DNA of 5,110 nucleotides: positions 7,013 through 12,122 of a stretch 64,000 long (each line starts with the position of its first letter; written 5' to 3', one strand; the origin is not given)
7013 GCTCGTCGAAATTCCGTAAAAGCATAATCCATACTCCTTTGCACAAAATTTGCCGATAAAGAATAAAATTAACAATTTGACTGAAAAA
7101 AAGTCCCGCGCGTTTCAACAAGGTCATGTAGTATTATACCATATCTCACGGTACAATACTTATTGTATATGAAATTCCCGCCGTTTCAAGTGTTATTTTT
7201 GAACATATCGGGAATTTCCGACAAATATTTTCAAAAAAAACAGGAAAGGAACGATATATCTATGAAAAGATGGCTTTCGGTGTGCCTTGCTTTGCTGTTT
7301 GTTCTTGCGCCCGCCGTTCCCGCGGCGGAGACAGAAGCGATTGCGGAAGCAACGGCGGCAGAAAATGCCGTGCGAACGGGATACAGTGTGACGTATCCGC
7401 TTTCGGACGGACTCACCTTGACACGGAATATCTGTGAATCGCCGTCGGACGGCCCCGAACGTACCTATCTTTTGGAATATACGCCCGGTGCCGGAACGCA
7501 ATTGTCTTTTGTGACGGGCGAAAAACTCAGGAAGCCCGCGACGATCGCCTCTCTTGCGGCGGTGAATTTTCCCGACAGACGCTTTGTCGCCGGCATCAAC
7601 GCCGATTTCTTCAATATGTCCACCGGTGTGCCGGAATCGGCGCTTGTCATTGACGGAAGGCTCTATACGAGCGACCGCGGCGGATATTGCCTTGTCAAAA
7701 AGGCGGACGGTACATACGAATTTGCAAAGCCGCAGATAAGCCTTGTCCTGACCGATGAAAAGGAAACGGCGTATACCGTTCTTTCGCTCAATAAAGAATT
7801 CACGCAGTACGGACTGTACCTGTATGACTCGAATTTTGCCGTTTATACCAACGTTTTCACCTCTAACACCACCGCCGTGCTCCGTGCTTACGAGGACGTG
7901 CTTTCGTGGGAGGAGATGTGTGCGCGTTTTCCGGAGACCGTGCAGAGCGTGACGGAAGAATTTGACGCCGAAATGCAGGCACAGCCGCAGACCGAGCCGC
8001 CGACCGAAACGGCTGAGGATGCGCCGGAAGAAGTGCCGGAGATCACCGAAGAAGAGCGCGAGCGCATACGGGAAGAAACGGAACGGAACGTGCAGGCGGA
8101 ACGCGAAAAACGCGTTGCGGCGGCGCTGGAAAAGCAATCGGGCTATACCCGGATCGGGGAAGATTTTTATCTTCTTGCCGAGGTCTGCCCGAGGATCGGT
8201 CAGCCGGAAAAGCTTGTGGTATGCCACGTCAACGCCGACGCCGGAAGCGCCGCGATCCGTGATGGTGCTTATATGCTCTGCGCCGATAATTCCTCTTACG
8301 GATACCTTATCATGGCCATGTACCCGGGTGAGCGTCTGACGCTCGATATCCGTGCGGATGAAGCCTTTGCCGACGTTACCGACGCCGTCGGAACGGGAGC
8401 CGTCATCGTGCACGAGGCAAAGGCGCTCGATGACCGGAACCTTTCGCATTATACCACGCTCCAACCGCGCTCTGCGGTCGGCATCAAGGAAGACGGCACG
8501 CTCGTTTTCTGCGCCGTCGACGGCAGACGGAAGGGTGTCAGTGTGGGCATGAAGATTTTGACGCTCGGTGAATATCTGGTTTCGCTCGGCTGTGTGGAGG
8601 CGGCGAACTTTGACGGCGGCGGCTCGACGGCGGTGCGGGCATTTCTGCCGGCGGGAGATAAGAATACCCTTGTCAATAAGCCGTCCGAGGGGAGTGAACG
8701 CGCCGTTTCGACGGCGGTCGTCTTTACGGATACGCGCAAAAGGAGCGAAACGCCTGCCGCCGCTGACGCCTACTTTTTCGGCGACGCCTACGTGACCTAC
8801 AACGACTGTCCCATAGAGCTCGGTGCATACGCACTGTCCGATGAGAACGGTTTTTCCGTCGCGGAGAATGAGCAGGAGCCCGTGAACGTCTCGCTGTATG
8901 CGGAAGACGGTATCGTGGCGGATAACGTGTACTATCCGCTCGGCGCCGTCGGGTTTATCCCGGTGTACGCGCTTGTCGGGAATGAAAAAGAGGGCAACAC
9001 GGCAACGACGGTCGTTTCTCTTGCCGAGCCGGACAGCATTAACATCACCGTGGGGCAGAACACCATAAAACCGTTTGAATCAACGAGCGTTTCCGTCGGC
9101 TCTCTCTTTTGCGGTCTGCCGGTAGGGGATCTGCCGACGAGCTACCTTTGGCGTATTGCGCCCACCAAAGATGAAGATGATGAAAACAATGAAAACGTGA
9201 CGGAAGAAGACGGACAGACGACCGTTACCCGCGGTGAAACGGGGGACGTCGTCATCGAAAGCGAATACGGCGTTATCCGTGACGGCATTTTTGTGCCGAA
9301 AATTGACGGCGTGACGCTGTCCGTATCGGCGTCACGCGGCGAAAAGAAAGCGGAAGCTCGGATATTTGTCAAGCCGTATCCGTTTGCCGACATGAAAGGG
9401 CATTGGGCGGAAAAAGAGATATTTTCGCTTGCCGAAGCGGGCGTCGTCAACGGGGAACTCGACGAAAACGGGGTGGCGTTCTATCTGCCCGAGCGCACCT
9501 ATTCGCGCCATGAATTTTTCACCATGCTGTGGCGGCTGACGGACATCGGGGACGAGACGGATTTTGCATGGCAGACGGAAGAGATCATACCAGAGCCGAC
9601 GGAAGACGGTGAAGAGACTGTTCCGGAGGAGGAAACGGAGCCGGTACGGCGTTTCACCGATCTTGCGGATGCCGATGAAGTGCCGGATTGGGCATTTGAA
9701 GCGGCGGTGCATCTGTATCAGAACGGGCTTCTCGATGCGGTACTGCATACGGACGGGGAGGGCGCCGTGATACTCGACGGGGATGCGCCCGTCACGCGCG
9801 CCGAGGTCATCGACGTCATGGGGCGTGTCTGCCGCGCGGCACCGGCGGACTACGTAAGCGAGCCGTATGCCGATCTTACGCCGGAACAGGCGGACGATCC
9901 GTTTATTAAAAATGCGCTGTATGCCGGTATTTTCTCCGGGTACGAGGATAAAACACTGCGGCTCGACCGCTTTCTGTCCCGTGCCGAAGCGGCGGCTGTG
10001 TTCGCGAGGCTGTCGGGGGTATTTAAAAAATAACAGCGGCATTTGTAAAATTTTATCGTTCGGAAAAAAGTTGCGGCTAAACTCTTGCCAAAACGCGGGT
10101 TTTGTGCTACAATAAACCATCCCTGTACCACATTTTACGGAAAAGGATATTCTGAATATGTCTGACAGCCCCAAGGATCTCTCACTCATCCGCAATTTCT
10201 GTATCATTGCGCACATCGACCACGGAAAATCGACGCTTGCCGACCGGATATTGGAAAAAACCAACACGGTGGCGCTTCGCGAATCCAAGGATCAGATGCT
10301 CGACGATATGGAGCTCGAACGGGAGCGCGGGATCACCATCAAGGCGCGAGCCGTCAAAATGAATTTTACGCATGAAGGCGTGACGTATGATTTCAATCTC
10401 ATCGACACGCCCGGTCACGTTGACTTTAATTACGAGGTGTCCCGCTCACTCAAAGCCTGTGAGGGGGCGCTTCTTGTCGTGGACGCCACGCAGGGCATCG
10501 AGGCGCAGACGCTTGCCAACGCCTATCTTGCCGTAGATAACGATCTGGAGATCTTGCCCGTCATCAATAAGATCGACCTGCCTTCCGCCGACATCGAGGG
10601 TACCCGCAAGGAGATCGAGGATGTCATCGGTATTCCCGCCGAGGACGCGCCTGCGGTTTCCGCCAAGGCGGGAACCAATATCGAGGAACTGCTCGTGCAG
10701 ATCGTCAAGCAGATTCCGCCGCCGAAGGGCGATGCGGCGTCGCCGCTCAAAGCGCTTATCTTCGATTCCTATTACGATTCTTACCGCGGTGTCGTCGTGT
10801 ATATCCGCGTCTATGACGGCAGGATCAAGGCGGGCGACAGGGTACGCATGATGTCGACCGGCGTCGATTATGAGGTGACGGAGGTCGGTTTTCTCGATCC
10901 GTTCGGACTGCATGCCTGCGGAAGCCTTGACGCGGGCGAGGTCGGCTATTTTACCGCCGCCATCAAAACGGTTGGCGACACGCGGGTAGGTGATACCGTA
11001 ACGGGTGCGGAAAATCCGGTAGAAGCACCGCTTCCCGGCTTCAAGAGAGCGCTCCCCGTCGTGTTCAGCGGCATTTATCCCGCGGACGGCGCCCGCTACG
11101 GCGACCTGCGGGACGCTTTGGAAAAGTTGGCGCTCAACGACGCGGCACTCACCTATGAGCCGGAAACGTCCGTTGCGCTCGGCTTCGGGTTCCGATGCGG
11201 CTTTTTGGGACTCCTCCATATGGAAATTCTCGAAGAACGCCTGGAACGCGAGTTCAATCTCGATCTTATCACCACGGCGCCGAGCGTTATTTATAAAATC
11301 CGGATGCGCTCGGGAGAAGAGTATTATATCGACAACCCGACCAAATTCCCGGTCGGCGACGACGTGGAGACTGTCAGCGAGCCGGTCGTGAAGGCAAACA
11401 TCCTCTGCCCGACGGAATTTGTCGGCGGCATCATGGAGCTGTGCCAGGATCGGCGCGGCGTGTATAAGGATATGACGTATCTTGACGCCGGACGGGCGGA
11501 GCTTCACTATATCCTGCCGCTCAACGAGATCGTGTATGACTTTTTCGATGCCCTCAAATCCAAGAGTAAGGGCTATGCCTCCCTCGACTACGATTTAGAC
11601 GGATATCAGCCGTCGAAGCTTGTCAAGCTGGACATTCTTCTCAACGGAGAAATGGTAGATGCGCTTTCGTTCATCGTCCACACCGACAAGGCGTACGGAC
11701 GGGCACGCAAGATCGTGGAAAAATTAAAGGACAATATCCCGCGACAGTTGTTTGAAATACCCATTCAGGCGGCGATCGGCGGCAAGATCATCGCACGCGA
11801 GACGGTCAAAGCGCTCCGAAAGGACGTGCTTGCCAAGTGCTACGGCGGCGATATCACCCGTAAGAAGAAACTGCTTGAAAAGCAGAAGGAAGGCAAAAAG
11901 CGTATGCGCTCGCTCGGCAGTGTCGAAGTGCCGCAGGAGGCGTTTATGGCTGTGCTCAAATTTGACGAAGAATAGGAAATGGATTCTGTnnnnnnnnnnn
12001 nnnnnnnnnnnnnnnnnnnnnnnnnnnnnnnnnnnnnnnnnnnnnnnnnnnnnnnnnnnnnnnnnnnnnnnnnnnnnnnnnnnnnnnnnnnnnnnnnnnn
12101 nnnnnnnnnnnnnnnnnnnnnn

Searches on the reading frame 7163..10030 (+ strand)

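Call 9: search_protein_families(library=pfam, proteins=[window:7163-10030:+], max_evalue=0.001)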
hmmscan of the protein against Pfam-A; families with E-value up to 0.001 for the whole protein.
window:7163-10030:+ (956 aa): 2 families
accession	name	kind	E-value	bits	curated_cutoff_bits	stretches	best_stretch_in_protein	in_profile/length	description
PF09992.14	NAGPA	-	8.2e-27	94.9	25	1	376-521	34-168/169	Phosphodiester glycosidase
PF00395.25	SLH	-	1.3e-11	44.7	20.8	1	902-944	2-44/44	S-layer homology domain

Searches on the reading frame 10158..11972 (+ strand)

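Call 9: search_protein_families(library=pfam, proteins=[window:10158-11972:+], max_evalue=0.001)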
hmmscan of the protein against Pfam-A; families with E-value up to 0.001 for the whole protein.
window:10158-11972:+ (605 aa): 7 families
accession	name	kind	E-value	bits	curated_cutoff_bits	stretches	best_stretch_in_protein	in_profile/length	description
PF00009.33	GTP_EFTU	-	1.7e-52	178.2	26.5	1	11-188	3-188/188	Elongation factor Tu GTP binding domain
PF06421.17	LepA_C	-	5e-52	175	29.7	1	495-601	1-107/107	GTP-binding protein LepA C-terminus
PF00679.30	EFG_C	-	8e-22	77.5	27.9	1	406-492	2-87/89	Elongation factor G C-terminus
PF03144.31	GTP_EFTU_D2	-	7.7e-11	42.7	30.3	1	211-282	1-73/73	Elongation factor Tu domain 2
PF01926.29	MMR_HSR1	-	0.0001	22.8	21.9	1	21-138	9-113/113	50S ribosome-binding GTPase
PF22042.2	EF-G_D2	-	0.00012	22.6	27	1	196-233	1-38/84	Elongation factor G domain 2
PF00071.28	Ras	-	0.00057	19.9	21.6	0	56-186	27-160/162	Ras family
